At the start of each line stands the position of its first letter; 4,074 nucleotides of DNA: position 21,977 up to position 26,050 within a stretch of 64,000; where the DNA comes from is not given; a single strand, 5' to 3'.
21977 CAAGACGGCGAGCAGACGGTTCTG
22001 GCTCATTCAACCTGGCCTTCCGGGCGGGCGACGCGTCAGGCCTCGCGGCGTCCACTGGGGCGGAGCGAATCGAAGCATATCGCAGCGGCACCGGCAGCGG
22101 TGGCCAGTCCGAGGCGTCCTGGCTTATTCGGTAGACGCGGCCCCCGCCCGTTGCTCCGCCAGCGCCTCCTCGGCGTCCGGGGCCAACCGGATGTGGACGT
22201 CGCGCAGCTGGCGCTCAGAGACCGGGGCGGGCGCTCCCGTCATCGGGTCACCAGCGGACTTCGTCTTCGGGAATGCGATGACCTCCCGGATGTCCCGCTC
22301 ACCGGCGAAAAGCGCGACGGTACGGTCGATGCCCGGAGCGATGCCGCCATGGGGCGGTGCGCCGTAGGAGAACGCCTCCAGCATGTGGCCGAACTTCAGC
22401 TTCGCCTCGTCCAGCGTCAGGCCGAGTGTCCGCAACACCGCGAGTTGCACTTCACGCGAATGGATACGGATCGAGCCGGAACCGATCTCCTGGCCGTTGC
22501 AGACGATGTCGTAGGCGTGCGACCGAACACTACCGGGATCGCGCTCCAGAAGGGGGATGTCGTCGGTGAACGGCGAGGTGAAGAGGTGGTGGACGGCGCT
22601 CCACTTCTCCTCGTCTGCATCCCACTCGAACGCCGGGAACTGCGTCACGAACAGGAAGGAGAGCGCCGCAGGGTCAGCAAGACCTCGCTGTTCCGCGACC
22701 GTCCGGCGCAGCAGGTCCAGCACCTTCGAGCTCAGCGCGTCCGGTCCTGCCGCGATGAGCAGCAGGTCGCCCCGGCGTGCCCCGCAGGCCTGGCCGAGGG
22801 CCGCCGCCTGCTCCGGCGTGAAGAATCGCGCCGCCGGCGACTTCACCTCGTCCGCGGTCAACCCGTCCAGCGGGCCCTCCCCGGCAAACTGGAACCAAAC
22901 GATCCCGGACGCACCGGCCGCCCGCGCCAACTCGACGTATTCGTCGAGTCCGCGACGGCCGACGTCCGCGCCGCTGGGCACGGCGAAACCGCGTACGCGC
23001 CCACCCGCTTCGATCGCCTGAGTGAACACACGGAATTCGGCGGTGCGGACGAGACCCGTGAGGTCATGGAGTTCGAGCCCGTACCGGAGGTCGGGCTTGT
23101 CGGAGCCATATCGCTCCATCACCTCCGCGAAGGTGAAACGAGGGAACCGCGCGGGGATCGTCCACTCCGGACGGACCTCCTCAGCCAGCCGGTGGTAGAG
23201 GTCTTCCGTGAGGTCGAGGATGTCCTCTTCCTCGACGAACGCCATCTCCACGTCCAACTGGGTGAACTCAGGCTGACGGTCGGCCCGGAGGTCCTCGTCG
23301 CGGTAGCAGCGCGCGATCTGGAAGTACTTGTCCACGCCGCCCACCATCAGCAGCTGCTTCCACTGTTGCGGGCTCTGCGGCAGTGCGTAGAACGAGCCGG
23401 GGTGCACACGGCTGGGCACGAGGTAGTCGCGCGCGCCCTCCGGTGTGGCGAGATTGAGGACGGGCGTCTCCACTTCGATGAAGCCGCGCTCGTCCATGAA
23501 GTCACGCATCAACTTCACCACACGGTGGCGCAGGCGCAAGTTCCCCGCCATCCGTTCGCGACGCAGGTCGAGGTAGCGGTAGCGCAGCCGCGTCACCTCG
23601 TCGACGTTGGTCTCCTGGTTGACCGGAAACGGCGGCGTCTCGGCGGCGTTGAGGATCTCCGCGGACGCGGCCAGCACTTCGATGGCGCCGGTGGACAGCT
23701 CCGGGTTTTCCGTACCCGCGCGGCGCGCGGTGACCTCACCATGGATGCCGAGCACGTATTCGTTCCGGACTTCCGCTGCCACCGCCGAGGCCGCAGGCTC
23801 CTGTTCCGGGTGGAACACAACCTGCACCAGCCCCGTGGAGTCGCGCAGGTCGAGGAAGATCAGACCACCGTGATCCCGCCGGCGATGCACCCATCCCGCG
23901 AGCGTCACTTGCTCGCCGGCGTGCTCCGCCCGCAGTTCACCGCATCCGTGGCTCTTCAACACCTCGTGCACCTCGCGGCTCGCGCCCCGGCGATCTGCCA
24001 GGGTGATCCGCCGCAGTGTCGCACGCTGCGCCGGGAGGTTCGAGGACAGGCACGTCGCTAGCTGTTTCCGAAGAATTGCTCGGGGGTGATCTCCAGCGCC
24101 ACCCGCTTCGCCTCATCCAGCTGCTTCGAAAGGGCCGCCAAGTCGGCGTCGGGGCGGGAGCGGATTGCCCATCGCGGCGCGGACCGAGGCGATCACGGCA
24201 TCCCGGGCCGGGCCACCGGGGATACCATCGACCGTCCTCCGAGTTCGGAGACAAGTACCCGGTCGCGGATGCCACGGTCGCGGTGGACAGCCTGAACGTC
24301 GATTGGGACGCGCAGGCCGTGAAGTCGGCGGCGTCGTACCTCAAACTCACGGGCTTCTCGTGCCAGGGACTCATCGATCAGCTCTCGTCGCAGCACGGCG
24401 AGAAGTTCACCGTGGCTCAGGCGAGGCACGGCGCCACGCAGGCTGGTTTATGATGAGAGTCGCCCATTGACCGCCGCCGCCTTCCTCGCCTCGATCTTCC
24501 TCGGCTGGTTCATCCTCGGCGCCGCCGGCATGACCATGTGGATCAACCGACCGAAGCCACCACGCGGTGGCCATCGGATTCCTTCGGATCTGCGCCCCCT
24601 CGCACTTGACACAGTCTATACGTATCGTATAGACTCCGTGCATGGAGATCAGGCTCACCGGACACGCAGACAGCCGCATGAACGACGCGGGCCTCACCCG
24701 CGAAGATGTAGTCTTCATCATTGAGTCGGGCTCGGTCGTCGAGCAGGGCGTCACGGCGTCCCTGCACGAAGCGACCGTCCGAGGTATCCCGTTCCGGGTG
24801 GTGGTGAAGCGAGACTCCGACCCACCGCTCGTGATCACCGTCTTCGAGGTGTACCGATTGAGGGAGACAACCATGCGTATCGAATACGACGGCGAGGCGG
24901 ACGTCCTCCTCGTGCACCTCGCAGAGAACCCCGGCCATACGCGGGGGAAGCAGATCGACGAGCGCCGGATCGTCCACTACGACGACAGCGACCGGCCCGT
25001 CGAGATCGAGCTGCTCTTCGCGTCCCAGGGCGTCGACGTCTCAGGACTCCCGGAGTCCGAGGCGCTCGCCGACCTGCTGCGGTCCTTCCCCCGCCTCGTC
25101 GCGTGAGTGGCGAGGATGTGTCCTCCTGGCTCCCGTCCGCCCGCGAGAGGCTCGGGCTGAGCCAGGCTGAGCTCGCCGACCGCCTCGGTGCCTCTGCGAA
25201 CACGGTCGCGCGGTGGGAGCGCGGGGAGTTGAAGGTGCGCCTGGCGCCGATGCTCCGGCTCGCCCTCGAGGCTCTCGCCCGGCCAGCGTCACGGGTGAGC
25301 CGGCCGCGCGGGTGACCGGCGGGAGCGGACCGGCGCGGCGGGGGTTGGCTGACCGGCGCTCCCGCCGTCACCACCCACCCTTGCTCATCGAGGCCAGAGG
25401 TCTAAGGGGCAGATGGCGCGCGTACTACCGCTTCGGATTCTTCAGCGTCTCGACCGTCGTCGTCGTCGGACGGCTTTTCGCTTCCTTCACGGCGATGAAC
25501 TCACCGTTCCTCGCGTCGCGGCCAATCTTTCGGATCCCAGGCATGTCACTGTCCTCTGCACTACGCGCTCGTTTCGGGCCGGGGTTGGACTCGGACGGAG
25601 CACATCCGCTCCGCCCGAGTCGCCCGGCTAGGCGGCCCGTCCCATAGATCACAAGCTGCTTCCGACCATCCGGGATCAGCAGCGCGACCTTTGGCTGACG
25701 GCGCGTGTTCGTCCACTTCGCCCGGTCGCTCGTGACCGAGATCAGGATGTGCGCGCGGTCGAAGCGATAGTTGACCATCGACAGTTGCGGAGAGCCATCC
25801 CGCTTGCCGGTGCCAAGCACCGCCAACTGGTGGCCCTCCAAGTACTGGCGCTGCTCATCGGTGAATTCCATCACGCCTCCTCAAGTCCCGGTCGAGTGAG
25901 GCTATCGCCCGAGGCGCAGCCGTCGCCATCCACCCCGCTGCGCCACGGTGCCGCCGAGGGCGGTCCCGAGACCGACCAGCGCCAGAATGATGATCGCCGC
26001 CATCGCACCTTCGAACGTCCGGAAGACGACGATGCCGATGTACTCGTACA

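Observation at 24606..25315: DUF4258-DUF2283-XRE cassette with toxin-like and antitoxin-like modules fused into one reading frame, behind a leaderless promoter with a perfect palindromic operator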

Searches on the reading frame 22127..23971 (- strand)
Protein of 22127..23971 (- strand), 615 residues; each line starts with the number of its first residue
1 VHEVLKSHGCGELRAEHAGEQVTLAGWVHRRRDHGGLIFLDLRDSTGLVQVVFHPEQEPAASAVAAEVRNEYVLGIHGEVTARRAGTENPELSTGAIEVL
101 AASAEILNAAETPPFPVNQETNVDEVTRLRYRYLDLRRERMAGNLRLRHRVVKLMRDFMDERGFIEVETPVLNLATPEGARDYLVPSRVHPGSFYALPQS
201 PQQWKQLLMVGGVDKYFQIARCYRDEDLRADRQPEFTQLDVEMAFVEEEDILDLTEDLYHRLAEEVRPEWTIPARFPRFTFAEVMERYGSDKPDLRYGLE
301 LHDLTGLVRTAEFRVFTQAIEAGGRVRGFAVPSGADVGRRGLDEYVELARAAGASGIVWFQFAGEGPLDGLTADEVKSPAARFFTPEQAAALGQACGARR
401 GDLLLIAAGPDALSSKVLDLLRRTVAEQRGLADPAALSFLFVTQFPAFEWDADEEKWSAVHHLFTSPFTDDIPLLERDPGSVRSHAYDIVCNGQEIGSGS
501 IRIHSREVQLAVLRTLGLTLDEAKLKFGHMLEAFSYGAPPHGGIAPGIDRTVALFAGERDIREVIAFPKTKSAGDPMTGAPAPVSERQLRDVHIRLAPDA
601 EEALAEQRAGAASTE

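Call 90: list_cluster_members(proteins=[window:22127-23971:-, window:25905-26906:-, window:20366-22006:-, window:25428-25871:-])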
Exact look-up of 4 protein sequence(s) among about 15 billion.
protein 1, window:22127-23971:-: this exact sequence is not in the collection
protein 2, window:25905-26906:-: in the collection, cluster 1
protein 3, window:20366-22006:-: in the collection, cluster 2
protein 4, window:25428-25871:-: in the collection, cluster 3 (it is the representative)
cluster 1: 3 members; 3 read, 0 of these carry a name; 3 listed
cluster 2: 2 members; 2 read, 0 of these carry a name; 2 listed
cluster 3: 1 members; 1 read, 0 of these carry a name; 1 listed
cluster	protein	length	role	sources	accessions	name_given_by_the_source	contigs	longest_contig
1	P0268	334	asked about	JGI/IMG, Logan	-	-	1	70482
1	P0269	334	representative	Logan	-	-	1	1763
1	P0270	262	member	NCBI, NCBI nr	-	-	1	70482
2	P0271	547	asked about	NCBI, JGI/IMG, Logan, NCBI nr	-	-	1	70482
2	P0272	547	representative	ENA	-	-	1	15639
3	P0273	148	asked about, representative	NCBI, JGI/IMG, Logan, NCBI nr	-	-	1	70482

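Call 91: find_homologous_proteins(query=window:22127-23971:-, max_evalue=1e-100)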
Query window:22127-23971:- (615 aa): 7998 proteins with E <= 1e-100 among 8000 candidates; the best 120 are listed.
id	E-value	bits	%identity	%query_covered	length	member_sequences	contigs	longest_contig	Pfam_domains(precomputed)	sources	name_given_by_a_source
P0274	0.0e+0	1377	100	100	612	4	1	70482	PF01336.32,PF02938.20,PF00152.26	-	-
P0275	0.0e+0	1319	95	100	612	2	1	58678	PF01336.32,PF02938.20,PF00152.26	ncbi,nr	ncbi:MAG: aspartate--tRNA ligase [Dehalococcoidia bacterium]|nr:MAG: aspartate--tRNA ligase [Dehaloc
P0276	0.0e+0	1310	94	100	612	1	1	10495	PF01336.32,PF02938.20,PF00152.26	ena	-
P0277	0.0e+0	1308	94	100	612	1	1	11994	PF01336.32,PF02938.20,PF00152.26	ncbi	-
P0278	0.0e+0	1307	94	100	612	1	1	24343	PF01336.32,PF02938.20,PF00152.26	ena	-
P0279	0.0e+0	1305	93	100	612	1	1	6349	PF01336.32,PF02938.20,PF00152.26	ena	-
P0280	0.0e+0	1305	94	100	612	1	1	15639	PF01336.32,PF02938.20,PF00152.26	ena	-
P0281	0.0e+0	1301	94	100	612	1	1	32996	PF01336.32,PF02938.20,PF00152.26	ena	-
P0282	0.0e+0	1279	91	99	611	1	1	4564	PF01336.32,PF02938.20,PF00152.26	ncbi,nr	ncbi:MAG: aspartate--tRNA ligase [Dehalococcoidia bacterium]|nr:MAG: aspartate--tRNA ligase [Dehaloc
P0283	0.0e+0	1270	90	100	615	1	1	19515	PF01336.32,PF02938.20,PF00152.26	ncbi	-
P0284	0.0e+0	1268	91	100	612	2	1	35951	PF01336.32,PF02938.20,PF00152.26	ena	-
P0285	0.0e+0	1266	91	99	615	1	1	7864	PF01336.32,PF02938.20,PF00152.26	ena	-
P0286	0.0e+0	1266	91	99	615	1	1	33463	PF01336.32,PF02938.20,PF00152.26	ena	-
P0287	0.0e+0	1264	91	99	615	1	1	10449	PF01336.32,PF02938.20,PF00152.26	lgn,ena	-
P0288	0.0e+0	1263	90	100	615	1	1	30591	PF01336.32,PF02938.20,PF00152.26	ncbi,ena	-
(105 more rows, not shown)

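Call 92: find_encoding_contigs(protein=P0275, flank=7000, max_places=2)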
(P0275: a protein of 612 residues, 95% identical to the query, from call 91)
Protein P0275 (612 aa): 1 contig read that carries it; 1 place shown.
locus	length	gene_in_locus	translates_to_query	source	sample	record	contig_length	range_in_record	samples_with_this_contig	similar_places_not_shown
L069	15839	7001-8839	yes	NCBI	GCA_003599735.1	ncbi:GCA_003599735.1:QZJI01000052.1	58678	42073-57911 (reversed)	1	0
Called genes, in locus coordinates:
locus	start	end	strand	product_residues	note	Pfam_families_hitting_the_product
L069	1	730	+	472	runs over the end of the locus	PF21760:SecD_1st, PF22599:SecDF_P1_head, PF00873:ACR_tran, PF03176:MMPL, PF02355:SecD_SecF_C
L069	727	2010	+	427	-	PF02355:SecD_SecF_C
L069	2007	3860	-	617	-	PF00009:GTP_EFTU, PF01926:MMR_HSR1, PF03144:GTP_EFTU_D2, PF25461:Beta-barrel_SelB, PF12802:MarR_2 (faint), PF09107:WHD_3rd_SelB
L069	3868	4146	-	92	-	-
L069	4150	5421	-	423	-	PF04055:Radical_SAM, PF06969:HemN_C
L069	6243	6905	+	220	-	PF01243:PNPOx_N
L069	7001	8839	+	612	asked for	PF01336:tRNA_anti-codon, PF00152:tRNA-synt_2, PF02938:GAD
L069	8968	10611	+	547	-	PF00496:SBP_bac_5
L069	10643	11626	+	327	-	PF19300:BPD_transp_1_N, PF00528:BPD_transp_1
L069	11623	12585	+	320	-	PF12911:OppC_N, PF00528:BPD_transp_1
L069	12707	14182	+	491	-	PF05697:Trigger_N, PF05698:Trigger_C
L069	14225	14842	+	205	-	PF00574:CLP_protease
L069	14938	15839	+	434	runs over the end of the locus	PF06689:zf-C4_ClpX, PF00493:MCM (weak), PF05496:RuvB_N (weak), PF00004:AAA, PF07724:AAA_2, PF07728:AAA_5 (weak), PF10431:ClpB_D2-small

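Call 93: find_encoding_contigs(protein=P0281, flank=7000, max_places=2)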
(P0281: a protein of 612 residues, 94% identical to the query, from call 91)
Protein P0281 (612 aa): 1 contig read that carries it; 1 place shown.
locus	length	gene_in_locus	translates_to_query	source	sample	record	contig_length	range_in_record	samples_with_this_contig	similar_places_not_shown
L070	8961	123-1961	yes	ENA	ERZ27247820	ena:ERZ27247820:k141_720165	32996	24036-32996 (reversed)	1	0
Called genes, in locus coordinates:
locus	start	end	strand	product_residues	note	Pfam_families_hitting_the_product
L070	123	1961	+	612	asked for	PF01336:tRNA_anti-codon, PF00152:tRNA-synt_2, PF02938:GAD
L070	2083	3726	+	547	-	PF00496:SBP_bac_5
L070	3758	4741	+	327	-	PF19300:BPD_transp_1_N, PF00528:BPD_transp_1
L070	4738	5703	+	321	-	PF12911:OppC_N, PF00528:BPD_transp_1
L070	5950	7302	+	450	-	PF05697:Trigger_N, PF05698:Trigger_C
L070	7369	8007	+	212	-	PF00574:CLP_protease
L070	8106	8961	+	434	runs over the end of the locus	PF06689:zf-C4_ClpX, PF00493:MCM (weak), PF05496:RuvB_N (weak), PF00004:AAA, PF07724:AAA_2, PF07728:AAA_5 (weak), PF10431:ClpB_D2-small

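Call 96: find_encoding_contigs(protein=P0278, flank=5000, max_places=2)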
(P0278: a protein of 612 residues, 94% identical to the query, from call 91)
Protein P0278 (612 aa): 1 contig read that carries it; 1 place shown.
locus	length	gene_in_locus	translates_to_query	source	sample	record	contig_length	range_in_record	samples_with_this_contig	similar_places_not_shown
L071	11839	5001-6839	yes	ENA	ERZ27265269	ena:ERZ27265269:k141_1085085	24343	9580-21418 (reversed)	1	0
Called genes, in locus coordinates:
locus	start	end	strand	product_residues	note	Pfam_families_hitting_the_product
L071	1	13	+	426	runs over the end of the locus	PF02355:SecD_SecF_C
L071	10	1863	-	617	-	PF00009:GTP_EFTU, PF01926:MMR_HSR1, PF03144:GTP_EFTU_D2, PF25461:Beta-barrel_SelB, PF12802:MarR_2 (faint), PF09107:WHD_3rd_SelB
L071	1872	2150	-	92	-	-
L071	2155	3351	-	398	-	PF04055:Radical_SAM, PF06969:HemN_C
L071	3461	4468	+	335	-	PF09925:DUF2157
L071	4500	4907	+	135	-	PF01243:PNPOx_N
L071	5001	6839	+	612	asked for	PF01336:tRNA_anti-codon, PF00152:tRNA-synt_2, PF02938:GAD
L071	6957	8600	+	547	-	PF00496:SBP_bac_5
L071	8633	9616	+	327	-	PF19300:BPD_transp_1_N, PF00528:BPD_transp_1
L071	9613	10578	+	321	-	PF12911:OppC_N, PF00528:BPD_transp_1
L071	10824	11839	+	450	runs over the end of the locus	PF05697:Trigger_N, PF05698:Trigger_C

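Call 97: find_encoding_contigs(protein=P0277, flank=5000, max_places=2)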
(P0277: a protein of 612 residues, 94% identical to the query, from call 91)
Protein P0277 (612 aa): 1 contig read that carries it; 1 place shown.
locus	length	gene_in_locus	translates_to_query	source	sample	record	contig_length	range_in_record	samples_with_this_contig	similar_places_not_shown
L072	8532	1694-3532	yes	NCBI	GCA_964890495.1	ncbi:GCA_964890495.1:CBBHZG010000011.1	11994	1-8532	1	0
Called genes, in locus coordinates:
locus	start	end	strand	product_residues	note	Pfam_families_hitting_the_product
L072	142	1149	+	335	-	PF09925:DUF2157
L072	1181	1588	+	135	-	PF01243:PNPOx_N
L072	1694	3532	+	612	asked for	PF01336:tRNA_anti-codon, PF00152:tRNA-synt_2, PF02938:GAD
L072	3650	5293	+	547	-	PF00496:SBP_bac_5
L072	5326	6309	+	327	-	PF19300:BPD_transp_1_N, PF00528:BPD_transp_1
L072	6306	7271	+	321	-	PF12911:OppC_N, PF00528:BPD_transp_1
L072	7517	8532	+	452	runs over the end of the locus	PF05697:Trigger_N, PF05698:Trigger_C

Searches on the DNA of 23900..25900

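Call 87: search_rna_families(source=window, start=23900, end=25900, threshold=evalue, max_evalue=1)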
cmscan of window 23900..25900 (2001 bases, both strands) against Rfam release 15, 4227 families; matches with E-value up to 1: 0.
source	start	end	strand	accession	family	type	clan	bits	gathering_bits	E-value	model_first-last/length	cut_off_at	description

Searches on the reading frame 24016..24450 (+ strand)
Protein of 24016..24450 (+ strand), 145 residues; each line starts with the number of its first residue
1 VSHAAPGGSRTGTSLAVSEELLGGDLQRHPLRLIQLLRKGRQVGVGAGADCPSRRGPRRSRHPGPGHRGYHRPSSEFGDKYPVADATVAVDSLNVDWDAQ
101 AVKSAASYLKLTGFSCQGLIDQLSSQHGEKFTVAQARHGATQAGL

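Call 3: search_protein_families(library=pfam, proteins=[window:24016-24450:+], max_evalue=1)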
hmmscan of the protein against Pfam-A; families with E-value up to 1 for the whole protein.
window:24016-24450:+ (145 aa): 1 family
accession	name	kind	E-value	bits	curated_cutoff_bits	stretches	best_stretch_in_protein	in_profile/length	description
PF07553.16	Lipoprotein_Ltp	-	5.1e-18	65.4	23.2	2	96-139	1-44/48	Host cell surface-exposed lipoprotein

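Call 62: search_protein_families(library=phrogs, proteins=[window:24016-24450:+], max_evalue=0.01)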
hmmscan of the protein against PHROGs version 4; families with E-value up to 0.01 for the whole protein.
window:24016-24450:+ (145 aa): 2 families
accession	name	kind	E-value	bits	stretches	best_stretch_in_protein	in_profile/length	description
phrog_15667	-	moron, auxiliary metabolic gene and host takeover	9.7e-26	91.9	1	74-144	135-205/208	superinfection exclusion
phrog_4980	-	moron, auxiliary metabolic gene and host takeover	1.7e-18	68.2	1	75-141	112-177/181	superinfection exclusion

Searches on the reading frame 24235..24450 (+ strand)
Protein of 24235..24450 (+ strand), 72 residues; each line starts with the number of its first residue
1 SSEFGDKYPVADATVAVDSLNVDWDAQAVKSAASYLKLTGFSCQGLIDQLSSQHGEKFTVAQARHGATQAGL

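Call 100: search_protein_families(library=pfam, proteins=[window:24235-24450:+], max_evalue=1)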
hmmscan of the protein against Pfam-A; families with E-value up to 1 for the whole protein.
window:24235-24450:+ (72 aa): 2 families
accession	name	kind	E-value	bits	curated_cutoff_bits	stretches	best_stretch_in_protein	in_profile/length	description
PF07553.16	Lipoprotein_Ltp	-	4.7e-19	68.7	23.2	2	23-66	1-44/48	Host cell surface-exposed lipoprotein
PF16683.11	TGase_elicitor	-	0.086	12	25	1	16-57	39-80/361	Transglutaminase elicitor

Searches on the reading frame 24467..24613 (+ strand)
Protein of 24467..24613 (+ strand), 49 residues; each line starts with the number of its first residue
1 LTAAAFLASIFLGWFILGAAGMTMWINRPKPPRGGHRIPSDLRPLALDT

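Call 100: search_protein_families(library=pfam, proteins=[window:24467-24613:+], max_evalue=1)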
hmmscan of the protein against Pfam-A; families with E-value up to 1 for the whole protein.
seq(49 aa): 0 families

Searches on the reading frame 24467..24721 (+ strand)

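Call 3: search_protein_families(library=pfam, proteins=[window:24467-24721:+], max_evalue=1)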
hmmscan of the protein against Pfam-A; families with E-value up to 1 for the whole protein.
window:24467-24721:+ (85 aa): 1 family
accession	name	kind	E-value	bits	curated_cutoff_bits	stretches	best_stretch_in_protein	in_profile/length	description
PF10166.14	DUF2368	-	0.23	11.5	25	1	47-68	87-108/134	Uncharacterised conserved protein (DUF2368)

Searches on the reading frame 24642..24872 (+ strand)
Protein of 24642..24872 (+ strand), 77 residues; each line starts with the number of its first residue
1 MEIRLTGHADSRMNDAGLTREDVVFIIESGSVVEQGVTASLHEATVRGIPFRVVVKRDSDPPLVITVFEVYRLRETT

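Call 3: search_protein_families(library=pfam, proteins=[window:24642-24872:+], max_evalue=1)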
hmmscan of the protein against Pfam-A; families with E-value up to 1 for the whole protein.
window:24642-24872:+ (77 aa): 1 family
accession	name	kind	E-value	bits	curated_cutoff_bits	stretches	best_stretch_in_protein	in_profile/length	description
PF14076.12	DUF4258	-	2.4e-09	37.8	25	1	5-69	1-71/71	Domain of unknown function (DUF4258)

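Call 4: search_protein_families(library=ncbifam, proteins=[window:24642-24872:+], max_evalue=1)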
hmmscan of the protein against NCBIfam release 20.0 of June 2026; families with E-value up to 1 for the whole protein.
window:24642-24872:+ (77 aa): 1 family
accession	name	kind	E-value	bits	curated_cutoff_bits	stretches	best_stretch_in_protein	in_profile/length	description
NF008349.0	PRK11132.1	equivalog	0.11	11.5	397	1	27-62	220-252/273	serine O-acetyltransferase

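Call 47: search_solved_structures(query=A1, max_evalue=10, show_alignments=2)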
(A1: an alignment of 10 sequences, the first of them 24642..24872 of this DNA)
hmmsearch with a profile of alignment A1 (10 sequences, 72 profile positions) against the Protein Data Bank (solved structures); distinct sequences matched with E-value up to 10: 9.
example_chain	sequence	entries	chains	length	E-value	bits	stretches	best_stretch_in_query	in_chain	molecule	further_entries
1t3h_A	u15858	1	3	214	0.63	13.6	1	11-39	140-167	Dephospho-CoA kinase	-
6ari_A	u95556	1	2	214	0.63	13.6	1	11-39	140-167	Dephospho-CoA kinase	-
1n3b_A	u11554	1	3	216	0.64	13.6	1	11-39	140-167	Dephospho-CoA kinase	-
1vhl_A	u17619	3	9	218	0.64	13.6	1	11-39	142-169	Dephospho-CoA kinase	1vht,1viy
8vl4_A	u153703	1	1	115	0.75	13.3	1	11-52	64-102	De novo design protein 312 parent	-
4i1u_A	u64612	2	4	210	0.83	13.2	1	11-45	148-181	Dephospho-CoA kinase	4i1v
9r2b_B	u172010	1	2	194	0.9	13.1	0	3-35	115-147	de novo-designed alpha-helical barrel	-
4zas_A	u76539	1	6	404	1.1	12.9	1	22-49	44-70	CalS13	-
9s1t_A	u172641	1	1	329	3.2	11.3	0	3-35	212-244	De novo designed helical barrel - 6H5L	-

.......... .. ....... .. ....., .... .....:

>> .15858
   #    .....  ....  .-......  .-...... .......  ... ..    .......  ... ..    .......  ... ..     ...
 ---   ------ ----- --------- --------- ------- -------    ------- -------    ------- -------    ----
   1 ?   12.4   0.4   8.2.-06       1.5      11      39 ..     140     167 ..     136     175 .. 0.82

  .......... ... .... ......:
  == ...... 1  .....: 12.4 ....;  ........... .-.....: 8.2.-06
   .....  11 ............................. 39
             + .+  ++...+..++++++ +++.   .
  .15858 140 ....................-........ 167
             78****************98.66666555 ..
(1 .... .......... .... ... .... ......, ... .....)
